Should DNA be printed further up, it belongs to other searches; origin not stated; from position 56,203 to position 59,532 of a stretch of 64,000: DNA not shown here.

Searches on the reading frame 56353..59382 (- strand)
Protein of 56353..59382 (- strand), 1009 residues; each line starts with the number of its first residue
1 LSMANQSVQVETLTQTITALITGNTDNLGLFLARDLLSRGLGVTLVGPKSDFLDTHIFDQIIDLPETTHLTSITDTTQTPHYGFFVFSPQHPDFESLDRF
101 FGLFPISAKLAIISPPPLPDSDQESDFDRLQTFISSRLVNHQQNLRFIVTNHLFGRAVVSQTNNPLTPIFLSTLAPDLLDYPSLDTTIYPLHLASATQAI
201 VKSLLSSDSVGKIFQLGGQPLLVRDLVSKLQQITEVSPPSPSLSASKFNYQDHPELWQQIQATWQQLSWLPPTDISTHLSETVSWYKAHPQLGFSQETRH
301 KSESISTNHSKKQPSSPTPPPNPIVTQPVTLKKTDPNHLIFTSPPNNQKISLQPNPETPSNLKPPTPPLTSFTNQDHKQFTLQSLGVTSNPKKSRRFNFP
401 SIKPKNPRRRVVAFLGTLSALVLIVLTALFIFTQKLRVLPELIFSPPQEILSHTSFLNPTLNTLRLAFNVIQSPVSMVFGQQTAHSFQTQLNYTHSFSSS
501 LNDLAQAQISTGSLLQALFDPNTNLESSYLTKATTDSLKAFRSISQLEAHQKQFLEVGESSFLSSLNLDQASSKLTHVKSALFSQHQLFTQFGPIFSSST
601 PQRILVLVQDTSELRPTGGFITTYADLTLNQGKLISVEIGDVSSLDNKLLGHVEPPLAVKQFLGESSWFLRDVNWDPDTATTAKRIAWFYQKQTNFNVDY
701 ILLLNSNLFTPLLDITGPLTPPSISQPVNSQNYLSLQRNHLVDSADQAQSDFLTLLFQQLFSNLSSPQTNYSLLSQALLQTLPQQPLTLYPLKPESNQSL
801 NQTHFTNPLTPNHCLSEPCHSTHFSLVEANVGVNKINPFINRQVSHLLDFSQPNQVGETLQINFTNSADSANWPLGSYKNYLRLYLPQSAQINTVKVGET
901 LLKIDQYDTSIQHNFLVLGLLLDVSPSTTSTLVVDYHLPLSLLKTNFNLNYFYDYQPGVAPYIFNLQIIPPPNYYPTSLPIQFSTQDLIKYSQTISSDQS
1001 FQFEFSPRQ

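Call 89: search_protein_families(library=pfam, proteins=[window:56353-59382:-], max_evalue=0.01)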
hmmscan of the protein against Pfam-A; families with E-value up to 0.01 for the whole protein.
window:56353-59382:- (1009 aa): 1 family
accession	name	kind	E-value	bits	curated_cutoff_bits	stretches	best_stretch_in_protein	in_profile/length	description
PF13196.11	DUF4012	-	2.4e-21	77.2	28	1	601-736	3-138/144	Protein of unknown function (DUF4012)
